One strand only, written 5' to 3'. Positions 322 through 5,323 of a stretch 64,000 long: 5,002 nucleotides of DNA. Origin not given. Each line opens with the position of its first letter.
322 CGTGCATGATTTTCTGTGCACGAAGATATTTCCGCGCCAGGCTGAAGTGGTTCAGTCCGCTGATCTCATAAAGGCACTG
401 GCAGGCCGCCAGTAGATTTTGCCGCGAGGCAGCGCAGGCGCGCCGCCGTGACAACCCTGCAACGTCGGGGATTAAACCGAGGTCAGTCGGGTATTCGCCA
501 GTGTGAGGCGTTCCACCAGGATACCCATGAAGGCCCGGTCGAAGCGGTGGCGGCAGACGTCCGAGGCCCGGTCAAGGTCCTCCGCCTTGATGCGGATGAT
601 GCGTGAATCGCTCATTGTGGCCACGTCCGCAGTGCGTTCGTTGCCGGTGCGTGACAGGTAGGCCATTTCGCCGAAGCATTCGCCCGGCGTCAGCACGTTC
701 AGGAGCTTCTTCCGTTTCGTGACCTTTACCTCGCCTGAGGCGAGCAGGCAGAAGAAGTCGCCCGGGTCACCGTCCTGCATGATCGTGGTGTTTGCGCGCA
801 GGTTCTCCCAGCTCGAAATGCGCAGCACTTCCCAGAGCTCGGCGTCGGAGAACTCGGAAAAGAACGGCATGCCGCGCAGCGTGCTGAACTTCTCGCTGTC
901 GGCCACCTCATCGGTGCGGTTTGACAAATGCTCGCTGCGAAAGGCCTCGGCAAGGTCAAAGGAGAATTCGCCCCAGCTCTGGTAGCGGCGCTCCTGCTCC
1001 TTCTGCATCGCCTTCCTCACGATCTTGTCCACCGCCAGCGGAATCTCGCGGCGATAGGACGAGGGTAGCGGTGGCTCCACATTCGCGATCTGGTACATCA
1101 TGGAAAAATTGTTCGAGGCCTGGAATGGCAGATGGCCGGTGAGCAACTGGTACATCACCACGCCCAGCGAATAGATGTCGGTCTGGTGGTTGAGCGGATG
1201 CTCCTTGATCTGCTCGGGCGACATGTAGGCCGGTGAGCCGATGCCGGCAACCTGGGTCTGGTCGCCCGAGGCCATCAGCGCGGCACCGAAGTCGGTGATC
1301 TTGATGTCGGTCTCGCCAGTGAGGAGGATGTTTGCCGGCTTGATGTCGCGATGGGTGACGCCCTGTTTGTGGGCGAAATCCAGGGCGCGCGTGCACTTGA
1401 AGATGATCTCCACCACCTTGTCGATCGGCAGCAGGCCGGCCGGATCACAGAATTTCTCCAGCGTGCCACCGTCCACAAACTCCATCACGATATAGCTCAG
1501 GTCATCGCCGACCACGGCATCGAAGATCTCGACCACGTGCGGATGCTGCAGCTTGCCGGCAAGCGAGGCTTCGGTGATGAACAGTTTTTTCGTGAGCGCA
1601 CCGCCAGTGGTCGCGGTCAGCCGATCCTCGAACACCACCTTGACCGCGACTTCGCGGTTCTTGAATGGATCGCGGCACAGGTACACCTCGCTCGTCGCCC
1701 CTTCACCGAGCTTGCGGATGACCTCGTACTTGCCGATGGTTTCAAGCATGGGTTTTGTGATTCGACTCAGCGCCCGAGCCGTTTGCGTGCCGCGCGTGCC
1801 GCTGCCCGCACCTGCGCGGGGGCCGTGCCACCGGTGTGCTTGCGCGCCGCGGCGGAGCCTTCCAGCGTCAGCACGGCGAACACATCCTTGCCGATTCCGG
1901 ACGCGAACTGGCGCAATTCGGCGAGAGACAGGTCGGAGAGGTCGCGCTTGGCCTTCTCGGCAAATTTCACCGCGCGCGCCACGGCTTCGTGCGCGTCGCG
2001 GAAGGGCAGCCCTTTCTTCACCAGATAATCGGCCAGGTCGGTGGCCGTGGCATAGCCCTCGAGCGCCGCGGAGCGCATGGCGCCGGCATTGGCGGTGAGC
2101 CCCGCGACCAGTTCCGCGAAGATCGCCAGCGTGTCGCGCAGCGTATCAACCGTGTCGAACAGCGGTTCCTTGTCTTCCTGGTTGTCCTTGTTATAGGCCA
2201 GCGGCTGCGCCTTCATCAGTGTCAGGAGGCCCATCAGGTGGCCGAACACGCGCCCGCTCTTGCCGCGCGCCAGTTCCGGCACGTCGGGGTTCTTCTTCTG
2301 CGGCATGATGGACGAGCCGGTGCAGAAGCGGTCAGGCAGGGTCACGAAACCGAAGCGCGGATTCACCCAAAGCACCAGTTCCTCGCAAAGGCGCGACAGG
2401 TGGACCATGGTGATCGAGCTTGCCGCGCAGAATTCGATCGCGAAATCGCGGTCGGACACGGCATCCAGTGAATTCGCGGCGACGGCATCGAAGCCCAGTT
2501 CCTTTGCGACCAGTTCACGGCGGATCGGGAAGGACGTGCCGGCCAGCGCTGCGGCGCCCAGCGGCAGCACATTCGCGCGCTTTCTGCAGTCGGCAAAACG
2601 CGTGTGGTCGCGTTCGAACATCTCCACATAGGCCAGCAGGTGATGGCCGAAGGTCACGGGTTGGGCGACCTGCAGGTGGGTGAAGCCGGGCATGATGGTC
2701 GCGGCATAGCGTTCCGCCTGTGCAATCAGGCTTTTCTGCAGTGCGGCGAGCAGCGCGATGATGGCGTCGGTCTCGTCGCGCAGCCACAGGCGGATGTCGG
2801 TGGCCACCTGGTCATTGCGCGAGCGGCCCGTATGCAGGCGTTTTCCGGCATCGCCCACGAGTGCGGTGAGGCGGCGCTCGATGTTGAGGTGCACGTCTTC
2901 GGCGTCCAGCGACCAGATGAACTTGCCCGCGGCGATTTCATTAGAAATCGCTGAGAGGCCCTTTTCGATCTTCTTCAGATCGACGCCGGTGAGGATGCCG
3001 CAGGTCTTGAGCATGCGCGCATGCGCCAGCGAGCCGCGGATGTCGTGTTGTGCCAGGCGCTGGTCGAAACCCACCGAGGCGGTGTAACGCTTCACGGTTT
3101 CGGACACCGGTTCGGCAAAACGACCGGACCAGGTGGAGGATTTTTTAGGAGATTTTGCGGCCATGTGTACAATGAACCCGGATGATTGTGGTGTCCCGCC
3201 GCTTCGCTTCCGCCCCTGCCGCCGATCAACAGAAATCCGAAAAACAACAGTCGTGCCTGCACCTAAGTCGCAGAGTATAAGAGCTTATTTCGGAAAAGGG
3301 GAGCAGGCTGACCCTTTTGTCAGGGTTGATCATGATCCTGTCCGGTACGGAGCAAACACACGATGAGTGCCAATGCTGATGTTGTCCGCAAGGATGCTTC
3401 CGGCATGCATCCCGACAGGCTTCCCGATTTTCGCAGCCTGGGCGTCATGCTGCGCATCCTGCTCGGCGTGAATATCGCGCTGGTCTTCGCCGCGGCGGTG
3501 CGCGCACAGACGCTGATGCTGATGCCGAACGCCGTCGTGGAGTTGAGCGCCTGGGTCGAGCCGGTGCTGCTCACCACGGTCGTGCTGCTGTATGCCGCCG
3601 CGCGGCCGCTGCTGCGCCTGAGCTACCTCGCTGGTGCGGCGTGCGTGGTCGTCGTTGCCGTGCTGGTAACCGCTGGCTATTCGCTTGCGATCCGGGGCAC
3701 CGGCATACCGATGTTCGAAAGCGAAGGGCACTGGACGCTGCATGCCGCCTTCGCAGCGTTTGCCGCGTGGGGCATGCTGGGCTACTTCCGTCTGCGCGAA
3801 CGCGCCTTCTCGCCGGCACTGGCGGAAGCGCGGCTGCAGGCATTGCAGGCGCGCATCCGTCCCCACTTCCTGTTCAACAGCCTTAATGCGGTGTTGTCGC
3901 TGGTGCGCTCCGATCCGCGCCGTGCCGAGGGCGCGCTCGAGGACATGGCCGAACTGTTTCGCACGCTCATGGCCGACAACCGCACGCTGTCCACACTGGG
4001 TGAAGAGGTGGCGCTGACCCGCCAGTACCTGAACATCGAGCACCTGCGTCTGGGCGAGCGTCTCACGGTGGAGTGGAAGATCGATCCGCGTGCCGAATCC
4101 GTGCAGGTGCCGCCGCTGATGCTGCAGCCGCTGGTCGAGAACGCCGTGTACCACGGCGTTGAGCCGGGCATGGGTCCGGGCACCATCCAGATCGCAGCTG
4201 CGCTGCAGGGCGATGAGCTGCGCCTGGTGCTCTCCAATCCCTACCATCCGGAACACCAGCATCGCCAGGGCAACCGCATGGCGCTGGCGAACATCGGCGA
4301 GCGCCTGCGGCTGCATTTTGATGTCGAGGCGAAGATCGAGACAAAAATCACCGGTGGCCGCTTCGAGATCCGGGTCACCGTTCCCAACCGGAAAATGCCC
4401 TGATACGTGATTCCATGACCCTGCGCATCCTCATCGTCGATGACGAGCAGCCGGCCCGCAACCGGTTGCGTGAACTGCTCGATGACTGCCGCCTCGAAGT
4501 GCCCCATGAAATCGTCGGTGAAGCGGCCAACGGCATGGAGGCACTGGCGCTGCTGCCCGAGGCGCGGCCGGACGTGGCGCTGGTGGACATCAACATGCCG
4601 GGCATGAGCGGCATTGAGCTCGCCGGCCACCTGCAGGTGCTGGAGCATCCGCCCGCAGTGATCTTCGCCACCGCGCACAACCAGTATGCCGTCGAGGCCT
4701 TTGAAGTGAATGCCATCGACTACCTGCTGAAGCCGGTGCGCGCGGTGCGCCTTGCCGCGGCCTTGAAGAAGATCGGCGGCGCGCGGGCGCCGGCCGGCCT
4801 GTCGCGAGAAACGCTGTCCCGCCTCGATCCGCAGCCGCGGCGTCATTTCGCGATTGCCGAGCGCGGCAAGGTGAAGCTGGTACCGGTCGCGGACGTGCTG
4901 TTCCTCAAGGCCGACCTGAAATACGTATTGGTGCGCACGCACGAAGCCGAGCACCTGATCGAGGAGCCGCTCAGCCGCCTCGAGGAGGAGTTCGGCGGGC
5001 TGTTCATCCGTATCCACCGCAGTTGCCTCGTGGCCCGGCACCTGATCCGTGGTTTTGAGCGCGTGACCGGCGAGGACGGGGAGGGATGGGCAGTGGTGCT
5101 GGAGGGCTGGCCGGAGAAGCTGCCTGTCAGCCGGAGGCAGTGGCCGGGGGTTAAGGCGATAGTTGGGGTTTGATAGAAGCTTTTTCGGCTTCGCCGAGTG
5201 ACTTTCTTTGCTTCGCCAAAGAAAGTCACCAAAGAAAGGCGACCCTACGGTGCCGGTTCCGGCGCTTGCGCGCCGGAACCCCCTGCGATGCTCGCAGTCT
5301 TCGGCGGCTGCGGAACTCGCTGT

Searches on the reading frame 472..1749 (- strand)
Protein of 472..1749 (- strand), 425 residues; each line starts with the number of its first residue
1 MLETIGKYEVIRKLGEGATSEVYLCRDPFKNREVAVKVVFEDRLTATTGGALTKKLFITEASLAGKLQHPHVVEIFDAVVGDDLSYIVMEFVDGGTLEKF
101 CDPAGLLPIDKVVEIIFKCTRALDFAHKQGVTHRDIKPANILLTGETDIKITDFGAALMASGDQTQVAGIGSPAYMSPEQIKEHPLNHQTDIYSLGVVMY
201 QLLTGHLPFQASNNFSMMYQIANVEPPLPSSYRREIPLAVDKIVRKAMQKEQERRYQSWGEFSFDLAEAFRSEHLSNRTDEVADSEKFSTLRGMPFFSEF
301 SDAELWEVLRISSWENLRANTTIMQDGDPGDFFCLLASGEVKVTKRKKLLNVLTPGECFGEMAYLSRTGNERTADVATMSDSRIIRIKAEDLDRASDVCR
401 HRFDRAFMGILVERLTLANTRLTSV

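Call 51: search_protein_families(library=pfam, proteins=[window:472-1749:-])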
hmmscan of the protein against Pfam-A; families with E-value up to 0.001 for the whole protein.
window:472-1749:- (425 aa): 5 families
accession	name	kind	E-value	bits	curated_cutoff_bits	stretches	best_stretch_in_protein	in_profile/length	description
PF00069.31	Pkinase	-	5.5e-54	183.7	31.7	1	8-256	1-252/263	Protein kinase domain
PF07714.23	PK_Tyr_Ser-Thr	-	6e-36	124.5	23.1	1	10-255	3-248/258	Protein tyrosine and serine/threonine kinase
PF00027.35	cNMP_binding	-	1.1e-17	64.3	27.5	1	315-394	2-84/89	Cyclic nucleotide-binding domain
PF03109.22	ABC1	-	0.00013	21.6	22.9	1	85-158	143-215/244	ABC1 atypical kinase-like domain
PF14531.12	Kinase-like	-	0.00015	21.6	25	1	127-255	162-289/289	Kinase-like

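Call 56: find_encoding_contigs(protein=window:472-1749:-, flank=10000, max_places=3)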
Protein window:472-1749:- (425 aa): 16 contigs read that carry it; 3 places shown.
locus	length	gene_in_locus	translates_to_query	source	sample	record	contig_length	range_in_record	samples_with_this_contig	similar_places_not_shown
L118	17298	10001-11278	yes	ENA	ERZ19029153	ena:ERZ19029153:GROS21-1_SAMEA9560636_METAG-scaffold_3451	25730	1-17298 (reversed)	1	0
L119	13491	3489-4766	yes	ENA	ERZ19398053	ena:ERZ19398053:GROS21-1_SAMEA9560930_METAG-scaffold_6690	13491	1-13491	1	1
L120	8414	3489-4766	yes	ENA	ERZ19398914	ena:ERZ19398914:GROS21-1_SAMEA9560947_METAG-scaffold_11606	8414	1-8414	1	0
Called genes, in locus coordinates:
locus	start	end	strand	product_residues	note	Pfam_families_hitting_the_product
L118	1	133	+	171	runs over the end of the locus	-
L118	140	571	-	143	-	PF00903:Glyoxalase, PF22677:Ble-like_N (faint)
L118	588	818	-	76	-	PF04102:SlyX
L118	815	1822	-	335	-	PF03193:RsgA_GTPase (weak), PF01926:MMR_HSR1, PF02421:FeoB_N (weak)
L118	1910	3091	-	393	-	PF07219:HemY_N, PF13428:TPR_14 (faint), PF14559:TPR_19 (faint)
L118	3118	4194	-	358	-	PF04375:HemX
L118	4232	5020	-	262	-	PF02602:HEM4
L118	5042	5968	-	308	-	PF01379:Porphobil_deam, PF03900:Porphobil_deamC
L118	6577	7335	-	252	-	PF00072:Response_reg, PF04397:LytTR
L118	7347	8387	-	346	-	PF06580:His_kinase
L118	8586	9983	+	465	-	PF00206:Lyase_1, PF14698:ASL_C2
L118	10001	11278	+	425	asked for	PF00069:Pkinase, PF07714:PK_Tyr_Ser-Thr, PF00027:cNMP_binding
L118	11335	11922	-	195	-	PF00857:Isochorismatase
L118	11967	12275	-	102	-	PF00462:Glutaredoxin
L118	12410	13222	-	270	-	PF17827:PrmC_N, PF05175:MTS, PF06325:PrmA (weak), PF08241:Methyltransf_11 (weak), PF08242:Methyltransf_12 (weak), PF13649:Methyltransf_25, PF13847:Methyltransf_31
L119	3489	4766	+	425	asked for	PF00069:Pkinase, PF07714:PK_Tyr_Ser-Thr, PF00027:cNMP_binding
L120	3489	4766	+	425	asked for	PF00069:Pkinase, PF07714:PK_Tyr_Ser-Thr, PF00027:cNMP_binding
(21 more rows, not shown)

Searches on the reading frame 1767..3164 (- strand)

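Call 51: search_protein_families(library=pfam, proteins=[window:1767-3164:-])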
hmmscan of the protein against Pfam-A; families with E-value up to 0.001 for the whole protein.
window:1767-3164:- (465 aa): 2 families
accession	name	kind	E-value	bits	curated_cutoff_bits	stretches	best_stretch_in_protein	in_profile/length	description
PF00206.25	Lyase_1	-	1.5e-77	261.5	27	1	14-308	1-312/312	Lyase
PF14698.11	ASL_C2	-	3.5e-26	91.9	27.3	1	371-437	1-67/69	Argininosuccinate lyase C-terminal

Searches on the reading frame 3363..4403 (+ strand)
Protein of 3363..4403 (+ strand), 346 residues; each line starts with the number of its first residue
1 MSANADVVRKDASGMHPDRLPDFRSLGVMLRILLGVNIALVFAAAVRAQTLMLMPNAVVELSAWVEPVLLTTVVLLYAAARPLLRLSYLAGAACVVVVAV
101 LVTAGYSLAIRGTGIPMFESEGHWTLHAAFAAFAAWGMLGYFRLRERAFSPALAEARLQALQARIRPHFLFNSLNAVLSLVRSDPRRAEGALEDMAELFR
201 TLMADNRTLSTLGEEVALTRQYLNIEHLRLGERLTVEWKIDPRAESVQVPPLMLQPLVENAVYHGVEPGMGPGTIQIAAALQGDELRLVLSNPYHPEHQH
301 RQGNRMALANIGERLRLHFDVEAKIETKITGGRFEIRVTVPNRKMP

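Call 51: search_protein_families(library=pfam, proteins=[window:3363-4403:+])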
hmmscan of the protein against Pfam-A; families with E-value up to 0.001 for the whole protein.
window:3363-4403:+ (346 aa): 1 family
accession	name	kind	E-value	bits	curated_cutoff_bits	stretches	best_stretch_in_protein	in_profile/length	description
PF06580.19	His_kinase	-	3.9e-22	78.7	25.2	1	156-234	1-81/81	Histidine kinase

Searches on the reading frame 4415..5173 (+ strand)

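Call 51: search_protein_families(library=pfam, proteins=[window:4415-5173:+])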
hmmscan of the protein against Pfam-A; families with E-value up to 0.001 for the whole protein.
window:4415-5173:+ (252 aa): 2 families
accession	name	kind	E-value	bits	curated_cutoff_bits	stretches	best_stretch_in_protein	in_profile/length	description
PF00072.30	Response_reg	-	2e-25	89.5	30.2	1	5-117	1-110/111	Response regulator receiver domain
PF04397.21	LytTR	-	7.4e-17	61.8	22.6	1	152-249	2-96/98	LytTr DNA-binding domain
